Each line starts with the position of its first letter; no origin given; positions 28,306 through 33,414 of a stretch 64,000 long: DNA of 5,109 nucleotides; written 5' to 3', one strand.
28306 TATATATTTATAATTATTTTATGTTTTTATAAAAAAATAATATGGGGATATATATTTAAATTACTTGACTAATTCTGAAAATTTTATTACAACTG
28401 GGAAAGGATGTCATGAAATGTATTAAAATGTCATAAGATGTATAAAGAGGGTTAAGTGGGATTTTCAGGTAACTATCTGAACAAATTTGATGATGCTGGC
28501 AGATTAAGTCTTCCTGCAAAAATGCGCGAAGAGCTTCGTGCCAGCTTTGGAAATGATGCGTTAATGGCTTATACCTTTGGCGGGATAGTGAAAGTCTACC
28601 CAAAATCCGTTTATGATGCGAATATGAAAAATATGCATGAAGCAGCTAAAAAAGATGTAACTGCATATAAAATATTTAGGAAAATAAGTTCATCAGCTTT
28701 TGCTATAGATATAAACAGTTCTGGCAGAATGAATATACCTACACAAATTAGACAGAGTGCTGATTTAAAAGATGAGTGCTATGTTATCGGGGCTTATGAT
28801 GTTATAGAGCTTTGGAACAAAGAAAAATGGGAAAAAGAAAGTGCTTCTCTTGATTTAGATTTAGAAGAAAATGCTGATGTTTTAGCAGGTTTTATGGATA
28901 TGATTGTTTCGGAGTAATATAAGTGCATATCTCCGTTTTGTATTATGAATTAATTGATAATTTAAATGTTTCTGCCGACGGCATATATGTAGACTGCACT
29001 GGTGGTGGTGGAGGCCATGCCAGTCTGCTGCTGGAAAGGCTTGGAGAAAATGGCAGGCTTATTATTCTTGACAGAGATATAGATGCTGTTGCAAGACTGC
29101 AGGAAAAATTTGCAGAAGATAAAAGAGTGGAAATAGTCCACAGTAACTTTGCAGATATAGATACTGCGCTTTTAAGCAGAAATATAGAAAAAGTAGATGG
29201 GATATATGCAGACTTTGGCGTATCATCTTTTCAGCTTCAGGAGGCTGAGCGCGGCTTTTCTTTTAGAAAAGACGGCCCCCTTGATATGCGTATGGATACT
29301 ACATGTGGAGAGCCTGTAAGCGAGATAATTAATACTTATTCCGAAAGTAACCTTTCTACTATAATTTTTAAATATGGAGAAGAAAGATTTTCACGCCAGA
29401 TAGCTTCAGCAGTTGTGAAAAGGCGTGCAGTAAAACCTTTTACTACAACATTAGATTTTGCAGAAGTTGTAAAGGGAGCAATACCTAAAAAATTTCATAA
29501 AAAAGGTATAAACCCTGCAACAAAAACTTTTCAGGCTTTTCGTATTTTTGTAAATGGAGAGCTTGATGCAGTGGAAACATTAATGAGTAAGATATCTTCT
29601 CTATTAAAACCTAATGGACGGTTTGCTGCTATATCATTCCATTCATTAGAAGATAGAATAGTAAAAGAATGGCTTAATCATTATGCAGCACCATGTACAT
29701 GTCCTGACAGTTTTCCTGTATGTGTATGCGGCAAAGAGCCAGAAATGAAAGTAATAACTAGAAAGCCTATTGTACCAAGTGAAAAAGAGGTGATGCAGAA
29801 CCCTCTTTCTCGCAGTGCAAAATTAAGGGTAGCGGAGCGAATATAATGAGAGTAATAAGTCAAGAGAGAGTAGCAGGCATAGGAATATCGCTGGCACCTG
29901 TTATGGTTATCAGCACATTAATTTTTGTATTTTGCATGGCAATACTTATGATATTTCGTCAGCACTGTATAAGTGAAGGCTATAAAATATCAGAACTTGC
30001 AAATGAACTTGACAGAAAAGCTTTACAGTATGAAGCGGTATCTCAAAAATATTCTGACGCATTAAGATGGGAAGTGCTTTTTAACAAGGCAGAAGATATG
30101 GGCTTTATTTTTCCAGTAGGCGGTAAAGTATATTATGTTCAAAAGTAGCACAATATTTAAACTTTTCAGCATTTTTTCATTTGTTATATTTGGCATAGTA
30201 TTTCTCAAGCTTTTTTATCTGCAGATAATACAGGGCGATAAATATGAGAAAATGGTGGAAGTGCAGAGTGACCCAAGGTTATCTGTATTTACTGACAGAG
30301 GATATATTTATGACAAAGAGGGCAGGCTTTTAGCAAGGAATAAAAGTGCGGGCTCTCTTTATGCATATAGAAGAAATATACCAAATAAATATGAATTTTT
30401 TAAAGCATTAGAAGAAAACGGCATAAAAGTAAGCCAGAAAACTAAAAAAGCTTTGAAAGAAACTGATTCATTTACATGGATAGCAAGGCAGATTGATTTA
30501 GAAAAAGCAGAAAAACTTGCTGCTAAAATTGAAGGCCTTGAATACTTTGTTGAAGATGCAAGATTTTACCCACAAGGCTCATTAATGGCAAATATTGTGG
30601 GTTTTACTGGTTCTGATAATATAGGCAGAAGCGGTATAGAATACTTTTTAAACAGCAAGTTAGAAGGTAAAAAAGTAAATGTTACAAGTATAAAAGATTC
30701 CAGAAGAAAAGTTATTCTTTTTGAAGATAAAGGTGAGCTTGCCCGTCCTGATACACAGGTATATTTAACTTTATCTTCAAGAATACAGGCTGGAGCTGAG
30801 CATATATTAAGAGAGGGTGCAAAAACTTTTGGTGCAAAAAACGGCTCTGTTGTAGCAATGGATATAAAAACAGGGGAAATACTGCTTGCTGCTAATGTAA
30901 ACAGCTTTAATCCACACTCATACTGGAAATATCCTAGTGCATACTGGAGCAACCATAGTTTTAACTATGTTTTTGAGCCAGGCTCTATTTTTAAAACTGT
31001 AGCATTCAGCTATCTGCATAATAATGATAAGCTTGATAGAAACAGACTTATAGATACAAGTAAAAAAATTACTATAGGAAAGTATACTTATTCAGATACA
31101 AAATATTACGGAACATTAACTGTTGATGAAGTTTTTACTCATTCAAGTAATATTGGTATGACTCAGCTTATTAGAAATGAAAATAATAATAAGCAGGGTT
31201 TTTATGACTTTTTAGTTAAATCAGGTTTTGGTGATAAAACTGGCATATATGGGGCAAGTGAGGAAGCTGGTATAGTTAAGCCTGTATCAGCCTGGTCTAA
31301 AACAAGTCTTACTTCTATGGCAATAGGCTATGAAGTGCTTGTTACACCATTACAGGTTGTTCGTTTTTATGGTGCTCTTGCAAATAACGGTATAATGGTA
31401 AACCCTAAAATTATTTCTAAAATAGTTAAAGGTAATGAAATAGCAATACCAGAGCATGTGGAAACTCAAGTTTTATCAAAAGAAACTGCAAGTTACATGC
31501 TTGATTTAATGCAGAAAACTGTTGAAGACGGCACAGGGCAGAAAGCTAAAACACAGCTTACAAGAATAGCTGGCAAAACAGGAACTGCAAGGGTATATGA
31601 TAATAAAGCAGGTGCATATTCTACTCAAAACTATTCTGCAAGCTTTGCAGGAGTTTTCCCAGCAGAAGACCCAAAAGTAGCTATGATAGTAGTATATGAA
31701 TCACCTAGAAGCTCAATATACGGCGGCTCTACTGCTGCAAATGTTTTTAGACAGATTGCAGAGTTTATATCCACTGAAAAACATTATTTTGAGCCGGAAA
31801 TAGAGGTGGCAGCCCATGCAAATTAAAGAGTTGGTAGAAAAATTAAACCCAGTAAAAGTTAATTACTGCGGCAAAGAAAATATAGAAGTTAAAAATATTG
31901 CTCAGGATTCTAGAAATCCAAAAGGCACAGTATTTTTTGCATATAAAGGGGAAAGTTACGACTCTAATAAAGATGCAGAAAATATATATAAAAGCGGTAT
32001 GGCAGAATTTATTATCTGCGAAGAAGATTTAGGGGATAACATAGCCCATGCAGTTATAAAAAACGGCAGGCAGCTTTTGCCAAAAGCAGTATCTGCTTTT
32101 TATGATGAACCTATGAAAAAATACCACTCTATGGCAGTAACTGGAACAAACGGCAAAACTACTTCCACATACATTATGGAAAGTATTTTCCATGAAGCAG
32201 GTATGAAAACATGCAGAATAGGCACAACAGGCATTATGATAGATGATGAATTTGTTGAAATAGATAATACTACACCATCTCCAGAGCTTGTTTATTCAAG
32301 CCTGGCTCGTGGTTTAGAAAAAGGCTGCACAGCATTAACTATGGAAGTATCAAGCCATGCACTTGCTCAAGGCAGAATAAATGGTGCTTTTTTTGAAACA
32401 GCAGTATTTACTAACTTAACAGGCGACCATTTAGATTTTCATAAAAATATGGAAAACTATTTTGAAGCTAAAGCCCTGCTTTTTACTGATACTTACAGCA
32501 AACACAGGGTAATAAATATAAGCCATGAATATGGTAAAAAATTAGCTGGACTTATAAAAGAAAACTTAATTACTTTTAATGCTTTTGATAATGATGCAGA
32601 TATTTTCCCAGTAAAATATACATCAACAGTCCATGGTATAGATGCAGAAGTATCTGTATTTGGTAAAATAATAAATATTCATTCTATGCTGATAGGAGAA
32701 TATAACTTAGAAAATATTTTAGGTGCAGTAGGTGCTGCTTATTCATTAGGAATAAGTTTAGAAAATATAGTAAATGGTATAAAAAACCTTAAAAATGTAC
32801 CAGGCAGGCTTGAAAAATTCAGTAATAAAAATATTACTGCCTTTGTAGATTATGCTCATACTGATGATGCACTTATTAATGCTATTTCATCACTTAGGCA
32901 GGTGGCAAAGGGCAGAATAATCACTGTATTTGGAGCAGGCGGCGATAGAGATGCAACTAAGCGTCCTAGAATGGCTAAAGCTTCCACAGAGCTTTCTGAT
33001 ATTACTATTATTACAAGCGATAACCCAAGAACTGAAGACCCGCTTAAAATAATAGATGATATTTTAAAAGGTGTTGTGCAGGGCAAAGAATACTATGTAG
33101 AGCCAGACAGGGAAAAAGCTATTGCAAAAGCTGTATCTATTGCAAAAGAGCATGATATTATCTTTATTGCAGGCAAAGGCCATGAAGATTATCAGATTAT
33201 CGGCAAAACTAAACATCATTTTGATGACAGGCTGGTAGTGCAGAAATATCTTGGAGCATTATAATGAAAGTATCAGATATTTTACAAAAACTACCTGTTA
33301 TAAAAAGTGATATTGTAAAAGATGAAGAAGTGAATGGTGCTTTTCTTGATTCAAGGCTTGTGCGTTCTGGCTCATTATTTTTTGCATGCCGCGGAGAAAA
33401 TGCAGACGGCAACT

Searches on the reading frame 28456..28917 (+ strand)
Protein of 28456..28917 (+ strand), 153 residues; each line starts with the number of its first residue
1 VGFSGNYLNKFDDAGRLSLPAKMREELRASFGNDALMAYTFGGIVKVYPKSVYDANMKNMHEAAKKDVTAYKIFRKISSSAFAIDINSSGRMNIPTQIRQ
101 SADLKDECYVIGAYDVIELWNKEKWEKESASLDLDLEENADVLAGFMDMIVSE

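Call 8: search_protein_families(library=pfam, proteins=[window:28456-28917:+], max_evalue=0.01)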
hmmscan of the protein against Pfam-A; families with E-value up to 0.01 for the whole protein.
window:28456-28917:+ (153 aa): 1 family
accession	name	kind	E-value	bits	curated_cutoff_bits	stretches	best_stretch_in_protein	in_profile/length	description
PF02381.23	MraZ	-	6.6e-18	64.9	23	2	80-140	4-65/72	MraZ protein, putative antitoxin-like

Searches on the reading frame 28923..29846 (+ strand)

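Call 8: search_protein_families(library=pfam, proteins=[window:28923-29846:+], max_evalue=0.01)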
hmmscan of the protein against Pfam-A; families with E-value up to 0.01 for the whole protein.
window:28923-29846:+ (307 aa): 4 families
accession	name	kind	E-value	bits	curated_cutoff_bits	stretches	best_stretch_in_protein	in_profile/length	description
PF01795.25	Methyltransf_5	-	1.3e-114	383.3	27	1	2-307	4-309/309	MraW methylase family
PF13847.12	Methyltransf_31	-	0.00012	22.2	27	0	22-94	7-78/145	Methyltransferase domain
PF13649.12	Methyltransf_25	-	0.00028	22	27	1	27-81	6-60/97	Methyltransferase domain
PF08242.18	Methyltransf_12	-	0.0015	19.6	30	0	27-96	4-71/98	Methyltransferase domain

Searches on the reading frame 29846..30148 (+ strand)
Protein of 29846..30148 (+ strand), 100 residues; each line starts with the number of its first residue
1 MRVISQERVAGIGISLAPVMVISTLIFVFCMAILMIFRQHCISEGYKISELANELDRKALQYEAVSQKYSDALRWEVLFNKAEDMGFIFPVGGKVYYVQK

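Call 8: search_protein_families(library=pfam, proteins=[window:29846-30148:+], max_evalue=0.01)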
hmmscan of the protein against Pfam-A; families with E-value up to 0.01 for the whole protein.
window:29846-30148:+ (100 aa): 1 family
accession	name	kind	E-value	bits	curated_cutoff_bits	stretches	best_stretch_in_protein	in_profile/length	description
PF19579.4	FtsL_2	-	0.0026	18.1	24.6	1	21-68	17-63/100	Bacteriodetes cell division protein (FtsL-like)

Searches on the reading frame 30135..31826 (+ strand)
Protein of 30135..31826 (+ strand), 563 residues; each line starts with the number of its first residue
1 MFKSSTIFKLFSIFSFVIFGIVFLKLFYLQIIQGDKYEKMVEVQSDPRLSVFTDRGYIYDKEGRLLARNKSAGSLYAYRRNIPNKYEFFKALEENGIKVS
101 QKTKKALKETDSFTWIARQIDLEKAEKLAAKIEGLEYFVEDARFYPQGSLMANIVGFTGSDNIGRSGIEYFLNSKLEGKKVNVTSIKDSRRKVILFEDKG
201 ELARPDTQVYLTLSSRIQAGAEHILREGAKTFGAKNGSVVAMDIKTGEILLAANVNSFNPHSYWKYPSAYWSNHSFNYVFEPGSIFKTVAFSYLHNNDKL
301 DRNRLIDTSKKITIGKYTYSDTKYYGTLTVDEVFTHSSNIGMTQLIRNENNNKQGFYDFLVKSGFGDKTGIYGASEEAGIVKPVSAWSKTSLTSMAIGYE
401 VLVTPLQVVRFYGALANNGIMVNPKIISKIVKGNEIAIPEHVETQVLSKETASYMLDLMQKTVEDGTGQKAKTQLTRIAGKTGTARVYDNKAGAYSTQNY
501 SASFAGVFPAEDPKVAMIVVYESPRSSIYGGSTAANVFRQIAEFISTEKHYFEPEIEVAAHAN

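Call 8: search_protein_families(library=pfam, proteins=[window:30135-31826:+], max_evalue=0.01)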
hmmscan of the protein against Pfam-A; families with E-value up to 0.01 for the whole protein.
window:30135-31826:+ (563 aa): 4 families
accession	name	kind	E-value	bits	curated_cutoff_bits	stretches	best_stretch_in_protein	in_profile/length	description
PF00905.27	Transpeptidase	-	5.3e-65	220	22.1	1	237-542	1-298/299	Penicillin binding protein transpeptidase domain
PF03717.20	PBP_dimer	-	4.9e-12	47.1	24.4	1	54-188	5-170/180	Penicillin-binding Protein dimerisation domain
PF21922.1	PBP_dimer_2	-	4.5e-06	27.3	27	1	142-181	24-62/83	Penicillin binding protein A dimerisation domain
PF13354.11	Beta-lactamase2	-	0.00099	18.9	22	1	444-498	149-203/214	Beta-lactamase enzyme family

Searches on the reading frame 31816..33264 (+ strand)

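Call 8: search_protein_families(library=pfam, proteins=[window:31816-33264:+], max_evalue=0.01)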
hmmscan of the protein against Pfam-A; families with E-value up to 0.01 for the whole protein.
window:31816-33264:+ (482 aa): 2 families
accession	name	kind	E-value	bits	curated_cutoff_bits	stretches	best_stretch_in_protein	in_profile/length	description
PF08245.18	Mur_ligase_M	-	4e-44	151.4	24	1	108-308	1-200/200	Mur ligase middle domain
PF02875.26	Mur_ligase_C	-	1.9e-30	106.7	28.4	1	330-455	1-127/127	Mur ligase, glutamate ligase domain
